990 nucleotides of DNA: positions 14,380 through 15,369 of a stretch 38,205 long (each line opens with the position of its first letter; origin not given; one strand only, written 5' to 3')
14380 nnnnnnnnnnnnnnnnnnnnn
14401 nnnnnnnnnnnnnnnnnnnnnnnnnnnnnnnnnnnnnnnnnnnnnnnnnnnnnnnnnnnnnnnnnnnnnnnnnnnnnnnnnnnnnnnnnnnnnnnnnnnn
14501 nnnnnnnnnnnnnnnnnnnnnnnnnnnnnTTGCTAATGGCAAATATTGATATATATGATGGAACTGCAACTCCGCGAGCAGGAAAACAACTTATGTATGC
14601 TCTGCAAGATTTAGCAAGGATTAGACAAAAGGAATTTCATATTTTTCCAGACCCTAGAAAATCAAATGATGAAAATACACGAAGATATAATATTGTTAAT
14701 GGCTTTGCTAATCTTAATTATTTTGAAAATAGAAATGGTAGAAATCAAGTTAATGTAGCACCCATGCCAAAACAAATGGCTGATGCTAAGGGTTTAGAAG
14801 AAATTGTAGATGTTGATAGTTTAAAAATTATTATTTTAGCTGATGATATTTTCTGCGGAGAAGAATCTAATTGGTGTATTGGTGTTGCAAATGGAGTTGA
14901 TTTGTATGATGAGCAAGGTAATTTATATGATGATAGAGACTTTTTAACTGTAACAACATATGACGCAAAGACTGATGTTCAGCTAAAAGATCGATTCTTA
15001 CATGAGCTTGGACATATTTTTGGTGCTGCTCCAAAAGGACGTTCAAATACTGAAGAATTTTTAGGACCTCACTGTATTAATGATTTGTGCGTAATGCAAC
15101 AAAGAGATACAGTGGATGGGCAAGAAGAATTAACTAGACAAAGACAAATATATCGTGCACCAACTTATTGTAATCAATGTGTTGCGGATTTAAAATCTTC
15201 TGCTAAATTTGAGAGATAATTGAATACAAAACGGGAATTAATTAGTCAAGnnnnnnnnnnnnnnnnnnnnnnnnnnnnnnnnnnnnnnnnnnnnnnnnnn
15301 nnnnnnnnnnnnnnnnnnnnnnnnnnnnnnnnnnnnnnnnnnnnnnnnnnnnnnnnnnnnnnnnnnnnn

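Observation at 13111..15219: Translationally coupled four-gene cassette: AbrB-like protein, MPN/JAMM-like, papain/transglutaminase-like, and archaemetzincin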

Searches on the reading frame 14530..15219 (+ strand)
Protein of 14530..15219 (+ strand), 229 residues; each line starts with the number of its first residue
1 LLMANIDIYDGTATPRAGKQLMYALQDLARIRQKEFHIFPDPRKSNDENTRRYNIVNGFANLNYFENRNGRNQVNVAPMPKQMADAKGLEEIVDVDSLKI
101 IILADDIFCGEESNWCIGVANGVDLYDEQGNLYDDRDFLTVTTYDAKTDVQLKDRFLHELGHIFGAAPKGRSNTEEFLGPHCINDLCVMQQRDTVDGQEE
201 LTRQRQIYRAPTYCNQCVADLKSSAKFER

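Call 4: search_protein_families(library=pfam, proteins=[window:14530-15219:+], max_evalue=1)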
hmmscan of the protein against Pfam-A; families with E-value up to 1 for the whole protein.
window:14530-15219:+ (229 aa): 4 families
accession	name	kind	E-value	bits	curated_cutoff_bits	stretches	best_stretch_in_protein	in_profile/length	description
PF07998.17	Peptidase_M54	-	0.012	16.1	24.4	1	156-222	149-193/194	Peptidase family M54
PF25658.1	FV_peptidase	-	0.017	15.1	27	1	150-199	9-59/207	Putative filamentous viruses peptidase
PF13582.12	Reprolysin_3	-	0.14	13.2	22.4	1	143-166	96-120/123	Metallo-peptidase family M12B Reprolysin-like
PF13574.12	Reprolysin_2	-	0.16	12.3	27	1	142-167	114-140/195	Metallo-peptidase family M12B Reprolysin-like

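Call 6: search_protein_families(library=phrogs, proteins=[window:14530-15219:+], max_evalue=1)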
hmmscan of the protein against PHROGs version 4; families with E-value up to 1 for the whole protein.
window:14530-15219:+ (229 aa): 0 families

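Call 7: search_protein_families(library=padloc, proteins=[window:14530-15219:+], max_evalue=1)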
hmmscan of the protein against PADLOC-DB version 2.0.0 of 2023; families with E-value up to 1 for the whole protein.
window:14530-15219:+ (229 aa): 0 families

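Call 8: search_solved_structures(query=window:14536-15219:+, max_evalue=10, show_alignments=2)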
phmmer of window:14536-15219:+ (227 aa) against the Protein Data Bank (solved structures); distinct sequences matched with E-value up to 10: 0.

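Call 11: find_homologous_proteins(query=window:14536-15219:+, max_evalue=0.001)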
Query window:14536-15219:+ (227 aa): 7 proteins with E <= 0.001 among 169 candidates.
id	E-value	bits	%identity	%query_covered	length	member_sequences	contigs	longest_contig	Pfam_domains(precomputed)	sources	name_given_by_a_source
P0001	1.8e-152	523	100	100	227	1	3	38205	-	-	-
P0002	2.6e-85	303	66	99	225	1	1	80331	-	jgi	jgi:hypothetical protein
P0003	1.0e-61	226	72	64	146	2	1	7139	-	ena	-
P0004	6.7e-28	116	38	97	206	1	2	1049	-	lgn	-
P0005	3.4e-16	77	30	97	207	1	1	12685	PF07998.18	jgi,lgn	-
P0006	6.1e-7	47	30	63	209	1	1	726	-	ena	-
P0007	6.9e-6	44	34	49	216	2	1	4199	-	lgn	-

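Call 12: find_encoding_contigs(protein=P0002, flank=8000, max_places=3)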
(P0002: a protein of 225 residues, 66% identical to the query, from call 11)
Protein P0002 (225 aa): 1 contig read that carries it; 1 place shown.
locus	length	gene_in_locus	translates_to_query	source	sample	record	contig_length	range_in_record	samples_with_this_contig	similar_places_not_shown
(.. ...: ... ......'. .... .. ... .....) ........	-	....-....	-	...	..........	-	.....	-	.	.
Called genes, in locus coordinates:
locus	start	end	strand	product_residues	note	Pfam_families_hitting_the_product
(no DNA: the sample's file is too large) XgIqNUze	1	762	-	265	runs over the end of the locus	PF01193:RNA_pol_L, PF01000:RNA_pol_A_bac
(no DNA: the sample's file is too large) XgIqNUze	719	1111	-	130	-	PF00411:Ribosomal_S11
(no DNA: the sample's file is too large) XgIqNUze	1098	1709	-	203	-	PF00163:Ribosomal_S4 (weak), PF01479:S4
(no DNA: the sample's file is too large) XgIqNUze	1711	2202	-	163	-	PF00416:Ribosomal_S13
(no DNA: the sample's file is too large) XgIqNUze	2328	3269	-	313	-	PF01509:TruB_N, PF21238:Pus10_C, PF16198:TruB_C_2, PF01472:PUA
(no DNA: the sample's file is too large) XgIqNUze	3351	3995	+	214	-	-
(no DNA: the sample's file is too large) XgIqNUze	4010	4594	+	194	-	-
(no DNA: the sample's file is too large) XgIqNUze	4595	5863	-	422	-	-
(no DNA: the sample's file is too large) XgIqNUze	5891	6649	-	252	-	-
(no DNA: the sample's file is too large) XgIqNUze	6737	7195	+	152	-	PF13508:Acetyltransf_7 (weak)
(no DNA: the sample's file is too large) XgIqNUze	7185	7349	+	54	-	-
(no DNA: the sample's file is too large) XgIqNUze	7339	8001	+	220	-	-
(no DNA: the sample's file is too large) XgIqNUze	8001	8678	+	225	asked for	-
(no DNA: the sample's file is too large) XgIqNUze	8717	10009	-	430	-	-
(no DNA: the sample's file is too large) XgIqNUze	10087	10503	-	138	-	PF00467:KOW (weak)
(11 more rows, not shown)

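Call 13: find_encoding_contigs(protein=P0005, flank=8000, max_places=3)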
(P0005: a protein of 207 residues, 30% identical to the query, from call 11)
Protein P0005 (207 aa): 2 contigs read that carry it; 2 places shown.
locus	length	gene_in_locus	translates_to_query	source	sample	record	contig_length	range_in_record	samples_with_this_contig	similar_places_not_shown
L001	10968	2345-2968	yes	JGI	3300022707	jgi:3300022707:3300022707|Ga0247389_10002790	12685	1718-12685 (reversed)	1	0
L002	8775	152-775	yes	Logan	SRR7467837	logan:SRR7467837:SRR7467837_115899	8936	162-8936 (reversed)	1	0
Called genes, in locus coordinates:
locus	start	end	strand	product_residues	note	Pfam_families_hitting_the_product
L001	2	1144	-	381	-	?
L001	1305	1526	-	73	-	-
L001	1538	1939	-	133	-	PF03203:MerC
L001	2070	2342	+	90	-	-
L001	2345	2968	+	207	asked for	PF07998:Peptidase_M54 (weak)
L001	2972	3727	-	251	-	-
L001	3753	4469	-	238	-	-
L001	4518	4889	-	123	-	PF24585:YunG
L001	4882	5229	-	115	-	-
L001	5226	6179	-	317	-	-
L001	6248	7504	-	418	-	PF00587:tRNA-synt_2b, PF03129:HGTP_anticodon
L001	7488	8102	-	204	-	PF14433:SUKH-3, PF24623:Phage_zn_bind_8 (weak)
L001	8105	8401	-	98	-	-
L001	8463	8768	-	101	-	PF07119:DUF1375 (faint)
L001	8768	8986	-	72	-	PF01176:eIF-1a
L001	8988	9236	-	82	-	-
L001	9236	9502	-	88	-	-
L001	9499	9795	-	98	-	-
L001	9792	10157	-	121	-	-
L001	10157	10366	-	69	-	-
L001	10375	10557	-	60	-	-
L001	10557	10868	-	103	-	-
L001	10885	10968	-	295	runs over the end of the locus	PF03417:AAT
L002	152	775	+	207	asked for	PF07998:Peptidase_M54 (weak)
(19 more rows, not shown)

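Call 14: find_encoding_contigs(protein=P0003, flank=8000, max_places=3)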
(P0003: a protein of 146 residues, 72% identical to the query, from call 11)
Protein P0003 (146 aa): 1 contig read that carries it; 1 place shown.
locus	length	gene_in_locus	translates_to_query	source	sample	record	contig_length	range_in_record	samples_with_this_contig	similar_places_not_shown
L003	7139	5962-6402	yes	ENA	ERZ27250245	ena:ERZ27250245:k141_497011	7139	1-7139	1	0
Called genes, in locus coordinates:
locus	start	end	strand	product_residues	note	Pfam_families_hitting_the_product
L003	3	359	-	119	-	?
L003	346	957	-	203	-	PF00163:Ribosomal_S4 (faint), PF01479:S4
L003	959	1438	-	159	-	PF00416:Ribosomal_S13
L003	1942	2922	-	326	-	PF01509:TruB_N, PF21238:Pus10_C, PF16198:TruB_C_2, PF01472:PUA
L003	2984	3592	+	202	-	-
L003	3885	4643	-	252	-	-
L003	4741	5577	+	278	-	PF04187:Cofac_haem_bdg (faint)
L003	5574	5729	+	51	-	-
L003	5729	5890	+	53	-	-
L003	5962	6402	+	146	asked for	-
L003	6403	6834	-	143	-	-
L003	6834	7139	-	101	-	?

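Call 21: search_solved_structures(query=A1, max_evalue=10, show_alignments=3)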
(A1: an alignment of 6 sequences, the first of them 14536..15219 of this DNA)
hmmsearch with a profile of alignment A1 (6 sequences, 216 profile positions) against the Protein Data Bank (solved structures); distinct sequences matched with E-value up to 10: 18.
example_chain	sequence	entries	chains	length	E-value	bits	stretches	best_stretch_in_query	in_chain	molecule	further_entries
2x7m_A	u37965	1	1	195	0.00016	24.5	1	52-158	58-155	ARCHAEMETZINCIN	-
3zvs_A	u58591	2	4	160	0.0048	19.7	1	68-157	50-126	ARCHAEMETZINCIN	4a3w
4axq_A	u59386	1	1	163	0.0067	19.2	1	70-157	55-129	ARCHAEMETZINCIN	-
3gbo_A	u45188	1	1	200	0.022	17.5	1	127-188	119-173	Zinc metalloproteinase BmooMPalfa-I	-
4q1l_A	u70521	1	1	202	0.026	17.3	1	129-190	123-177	Snake venom metalloproteinase leucurolysin-A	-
1kuf_A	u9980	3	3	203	0.03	17.1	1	119-172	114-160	metalloproteinase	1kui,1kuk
1kug_A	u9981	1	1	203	0.042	16.6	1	119-163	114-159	metalloproteinase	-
6avz_B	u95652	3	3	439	0.14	15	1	24-151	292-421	HopQ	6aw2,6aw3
3lmc_A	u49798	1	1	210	0.66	12.7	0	86-184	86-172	Peptidase, zinc-dependent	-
4j4m_A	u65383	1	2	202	0.86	12.3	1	126-159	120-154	zinc-dependent metalloproteinase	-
2mw8_A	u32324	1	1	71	1.2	11.8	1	17-62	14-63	DNA-binding protein SATB1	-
4aig_A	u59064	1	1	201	1.3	11.7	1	142-162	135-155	ADAMALYSIN II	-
8weo_B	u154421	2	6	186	1.4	11.7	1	140-159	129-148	Fragilysin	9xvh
2aig_P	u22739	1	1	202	1.4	11.7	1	142-162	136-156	ADAMALYSIN II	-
3aig_A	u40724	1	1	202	1.4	11.7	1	142-162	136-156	ADAMALYSIN II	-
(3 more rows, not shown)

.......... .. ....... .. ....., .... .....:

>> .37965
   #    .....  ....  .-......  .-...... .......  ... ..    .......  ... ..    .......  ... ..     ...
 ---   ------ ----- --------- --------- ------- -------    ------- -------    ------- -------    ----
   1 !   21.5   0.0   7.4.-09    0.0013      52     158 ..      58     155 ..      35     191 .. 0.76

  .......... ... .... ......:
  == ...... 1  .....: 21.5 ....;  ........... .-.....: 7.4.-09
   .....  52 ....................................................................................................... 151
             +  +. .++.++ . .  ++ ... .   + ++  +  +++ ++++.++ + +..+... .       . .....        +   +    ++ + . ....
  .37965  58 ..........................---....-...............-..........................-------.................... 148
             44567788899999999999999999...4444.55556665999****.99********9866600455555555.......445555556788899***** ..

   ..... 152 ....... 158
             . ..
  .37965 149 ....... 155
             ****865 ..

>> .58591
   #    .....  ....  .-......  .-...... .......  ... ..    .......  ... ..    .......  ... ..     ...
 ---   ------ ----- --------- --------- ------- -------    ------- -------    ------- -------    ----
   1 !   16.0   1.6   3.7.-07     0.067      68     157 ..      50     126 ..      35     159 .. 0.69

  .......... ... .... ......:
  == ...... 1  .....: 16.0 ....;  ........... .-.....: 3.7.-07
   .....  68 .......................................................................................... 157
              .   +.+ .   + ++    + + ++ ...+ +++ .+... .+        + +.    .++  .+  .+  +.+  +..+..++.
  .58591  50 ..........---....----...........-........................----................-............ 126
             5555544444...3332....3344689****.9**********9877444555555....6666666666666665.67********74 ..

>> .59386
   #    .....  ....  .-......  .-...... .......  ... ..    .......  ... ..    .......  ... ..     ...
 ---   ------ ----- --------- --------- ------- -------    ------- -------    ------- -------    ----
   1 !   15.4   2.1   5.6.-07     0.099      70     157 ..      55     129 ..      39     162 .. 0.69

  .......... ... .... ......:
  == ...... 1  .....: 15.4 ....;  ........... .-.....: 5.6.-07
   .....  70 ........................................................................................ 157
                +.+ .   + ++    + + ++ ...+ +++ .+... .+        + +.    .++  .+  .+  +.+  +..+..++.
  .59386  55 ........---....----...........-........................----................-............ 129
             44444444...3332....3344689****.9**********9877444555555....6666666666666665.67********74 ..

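Call 22: search_protein_families(library=pfam, alignment_id=A1, max_evalue=1)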
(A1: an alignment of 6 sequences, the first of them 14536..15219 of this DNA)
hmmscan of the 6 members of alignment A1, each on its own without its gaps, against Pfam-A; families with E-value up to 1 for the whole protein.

A. member 1, window:14536-15219:+ (227 aa): 4 families
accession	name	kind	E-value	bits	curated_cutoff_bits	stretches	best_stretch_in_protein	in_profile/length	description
PF07998.17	Peptidase_M54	-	0.011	16.2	24.4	1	154-220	149-193/194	Peptidase family M54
PF25658.1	FV_peptidase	-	0.017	15.1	27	1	148-197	9-59/207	Putative filamentous viruses peptidase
PF13582.12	Reprolysin_3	-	0.14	13.1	22.4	1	141-164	96-120/123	Metallo-peptidase family M12B Reprolysin-like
PF13574.12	Reprolysin_2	-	0.16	12.3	27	1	140-165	114-140/195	Metallo-peptidase family M12B Reprolysin-like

B. families by the number of members that match (of 6 scanned): 13 families
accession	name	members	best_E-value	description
PF07998.17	Peptidase_M54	5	1.5e-06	Peptidase family M54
PF13574.12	Reprolysin_2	4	0.011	Metallo-peptidase family M12B Reprolysin-like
PF13582.12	Reprolysin_3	3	0.0014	Metallo-peptidase family M12B Reprolysin-like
PF13688.12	Reprolysin_5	3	0.0027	Metallo-peptidase family M12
PF13583.11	Reprolysin_4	2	7.8e-05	Metallo-peptidase family M12B Reprolysin-like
PF00413.30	Peptidase_M10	1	0.0054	Matrixin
PF25658.1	FV_peptidase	1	0.017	Putative filamentous viruses peptidase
PF15556.11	Zwint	1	0.072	ZW10 interactor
PF16313.11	DUF4953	1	0.073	Met-zincin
PF01421.25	Reprolysin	1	0.21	Reprolysin (M12B) family zinc metalloprotease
PF20995.3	Tla3_C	1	0.22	Type VI lipase adapter protein Tla3, C-terminal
PF10462.15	Peptidase_M66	1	0.3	Peptidase M66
PF13398.12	Peptidase_M50B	1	0.34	Peptidase M50B-like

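Call 23: find_related_loci(query=A1, collection=genome_contigs, flank=6000)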
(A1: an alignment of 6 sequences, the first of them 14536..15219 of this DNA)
Query A1 (227 aa) in genome_contigs; peptide patterns used: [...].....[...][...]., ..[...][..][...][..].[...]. (x = any residue, [..] = any of these).
600 stretches matched a pattern (row limit reached: there are more); 3 encode a relative of the query (tblastn E <= 1e-3); 3 distinct loci.
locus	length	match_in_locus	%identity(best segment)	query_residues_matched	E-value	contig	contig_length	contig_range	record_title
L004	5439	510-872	28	92-218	2e-14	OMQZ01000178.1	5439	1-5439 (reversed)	uncultured Rhodospirillaceae bacterium isolate RUG803 genome assembly, contig: k87_43773067, whole genome shotgun sequen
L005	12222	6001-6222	41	148-222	5e-12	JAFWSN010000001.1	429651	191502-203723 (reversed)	Candidatus Saccharibacteria bacterium isolate RGIG6031 Sheep_Omasum-4__c71285, whole genome shotgun sequence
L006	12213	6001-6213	41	148-218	9e-11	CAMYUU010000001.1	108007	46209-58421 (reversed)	MAG TPA_asm: uncultured Candidatus Saccharibacteria bacterium isolate SRR10912539_bin.48_metaWRAP_v1.3_MAG genome assemb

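Call 24: find_related_loci(query=A1, collection=viral_contigs, flank=6000)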
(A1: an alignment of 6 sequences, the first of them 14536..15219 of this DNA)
Query A1 (227 aa) in viral_contigs; peptide patterns used: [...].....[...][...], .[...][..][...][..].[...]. (x = any residue, [..] = any of these).
600 stretches matched a pattern, but none encodes a relative of the query by tblastn (E <= 1e-3).

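Call 25: find_related_loci(query=A1, collection=metagenome_contigs, flank=8000)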
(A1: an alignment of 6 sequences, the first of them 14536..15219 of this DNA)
Query A1 (227 aa) in metagenome_contigs; peptide patterns used: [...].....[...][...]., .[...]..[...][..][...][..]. (x = any residue, [..] = any of these).
600 stretches matched a pattern (row limit reached: there are more); 6 encode a relative of the query (tblastn E <= 1e-3); 6 distinct loci.
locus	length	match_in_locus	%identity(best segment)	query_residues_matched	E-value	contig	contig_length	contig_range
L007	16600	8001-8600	36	1-220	5e-39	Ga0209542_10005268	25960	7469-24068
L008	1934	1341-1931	34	1-215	2e-29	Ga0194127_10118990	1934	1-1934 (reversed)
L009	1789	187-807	33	1-219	2e-29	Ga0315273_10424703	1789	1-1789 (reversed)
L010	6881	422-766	34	97-220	1e-18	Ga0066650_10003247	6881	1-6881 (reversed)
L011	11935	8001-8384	34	101-216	2e-15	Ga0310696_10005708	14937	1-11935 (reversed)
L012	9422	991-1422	31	66-220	7e-15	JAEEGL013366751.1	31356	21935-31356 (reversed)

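Call 29: search_protein_families(library=ncbifam, proteins=[window:14536-15219:+], max_evalue=1)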
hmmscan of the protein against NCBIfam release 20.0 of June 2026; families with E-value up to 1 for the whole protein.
window:14536-15219:+ (227 aa): 2 families
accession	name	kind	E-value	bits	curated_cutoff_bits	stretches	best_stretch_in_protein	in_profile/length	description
NF033823.0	archmetzin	subfamily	0.0014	18.6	145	1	94-217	67-168/170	archaemetzincin family Zn-dependent metalloprotease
NF052237.1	biotin_BsaP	equivalog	0.12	12.4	39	1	189-215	6-32/53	biotin synthase auxiliary protein BsaP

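Call 43: find_encoding_contigs(protein=P0001, flank=6000, max_places=6)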
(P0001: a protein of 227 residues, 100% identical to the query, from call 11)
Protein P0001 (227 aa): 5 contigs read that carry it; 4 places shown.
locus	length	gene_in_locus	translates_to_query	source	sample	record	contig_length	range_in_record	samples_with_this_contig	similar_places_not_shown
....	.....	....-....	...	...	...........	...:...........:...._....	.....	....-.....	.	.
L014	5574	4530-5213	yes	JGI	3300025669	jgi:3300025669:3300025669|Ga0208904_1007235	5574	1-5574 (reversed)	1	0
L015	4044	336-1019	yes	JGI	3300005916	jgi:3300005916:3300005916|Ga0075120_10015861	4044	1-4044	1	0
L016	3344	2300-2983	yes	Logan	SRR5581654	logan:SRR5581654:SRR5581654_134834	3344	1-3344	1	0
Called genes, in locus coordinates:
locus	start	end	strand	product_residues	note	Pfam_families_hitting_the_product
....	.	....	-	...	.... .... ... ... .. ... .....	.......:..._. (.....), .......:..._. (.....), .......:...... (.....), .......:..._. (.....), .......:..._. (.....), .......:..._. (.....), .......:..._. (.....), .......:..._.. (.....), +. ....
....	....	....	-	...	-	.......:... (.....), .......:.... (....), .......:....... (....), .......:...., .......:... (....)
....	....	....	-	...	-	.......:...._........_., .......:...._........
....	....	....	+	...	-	-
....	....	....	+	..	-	-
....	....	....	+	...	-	-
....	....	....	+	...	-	-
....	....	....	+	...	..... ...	-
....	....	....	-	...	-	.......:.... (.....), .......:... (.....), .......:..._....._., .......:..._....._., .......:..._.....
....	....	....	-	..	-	-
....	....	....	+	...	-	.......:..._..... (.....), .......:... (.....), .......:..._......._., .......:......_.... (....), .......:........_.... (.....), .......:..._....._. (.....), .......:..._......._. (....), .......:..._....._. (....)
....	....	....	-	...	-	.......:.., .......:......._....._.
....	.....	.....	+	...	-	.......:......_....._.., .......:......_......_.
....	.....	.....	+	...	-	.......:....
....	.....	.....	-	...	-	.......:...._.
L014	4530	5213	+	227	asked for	-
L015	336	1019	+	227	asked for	-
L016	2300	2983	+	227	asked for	-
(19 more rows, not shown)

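Call 57: search_protein_families(library=pfam, proteins=[L003:4741-5577:+, L003:3885-4643:-, L003:2984-3592:+, L001:2058-2342:+, L009:834-1322:+], max_evalue=1)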
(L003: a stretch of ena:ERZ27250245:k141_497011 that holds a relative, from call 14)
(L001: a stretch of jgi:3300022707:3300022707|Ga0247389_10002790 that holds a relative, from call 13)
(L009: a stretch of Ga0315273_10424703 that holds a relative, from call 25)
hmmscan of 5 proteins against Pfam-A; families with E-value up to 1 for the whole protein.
L003:4741-5577:+ (278 aa): 1 family
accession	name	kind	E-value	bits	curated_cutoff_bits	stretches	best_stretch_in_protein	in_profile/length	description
PF04187.18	Cofac_haem_bdg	-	4.1e-06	27.4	27.7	1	14-239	9-205/213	Haem-binding uptake, Tiki superfamily, ChaN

L003:3885-4643:- (252 aa): 3 families
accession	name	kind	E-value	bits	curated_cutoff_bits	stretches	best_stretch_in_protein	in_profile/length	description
PF25812.1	RAD24_helical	-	0.025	15.2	27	1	159-220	5-58/121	Checkpoint protein RAD24-like, helical bundle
PF10263.15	SprT-like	-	0.13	12.6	25.6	1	103-162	30-90/108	SprT-like family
PF21717.2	DTX3L_a-b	-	0.27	11.7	27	0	138-162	28-52/62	DTX3L, alpha/beta domain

L003:2984-3592:+ (202 aa): 0 families

L001:2058-2342:+ (94 aa): 0 families

L009:834-1322:+ (162 aa): 2 families
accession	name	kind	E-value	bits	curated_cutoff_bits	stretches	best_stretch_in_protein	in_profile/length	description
PF16670.11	PI-PLC-C1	-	0.071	12.6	29.9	1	56-133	207-281/329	Phosphoinositide phospholipase C, Ca2+-dependent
PF02676.19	TYW3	-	0.075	12.8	27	1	7-33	22-48/211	Methyltransferase TYW3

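Call 84: find_encoding_contigs(protein=P0004, flank=3000, max_places=2)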
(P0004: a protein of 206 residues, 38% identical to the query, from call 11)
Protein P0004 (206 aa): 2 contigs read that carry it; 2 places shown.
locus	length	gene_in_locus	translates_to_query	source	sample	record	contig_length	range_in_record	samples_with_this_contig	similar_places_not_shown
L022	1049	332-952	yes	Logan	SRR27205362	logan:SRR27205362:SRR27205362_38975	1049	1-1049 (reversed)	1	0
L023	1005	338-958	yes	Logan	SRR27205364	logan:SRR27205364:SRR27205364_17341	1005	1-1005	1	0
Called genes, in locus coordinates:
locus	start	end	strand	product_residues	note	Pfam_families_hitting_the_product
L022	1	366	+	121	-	?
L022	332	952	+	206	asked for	-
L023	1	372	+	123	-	?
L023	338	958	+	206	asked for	-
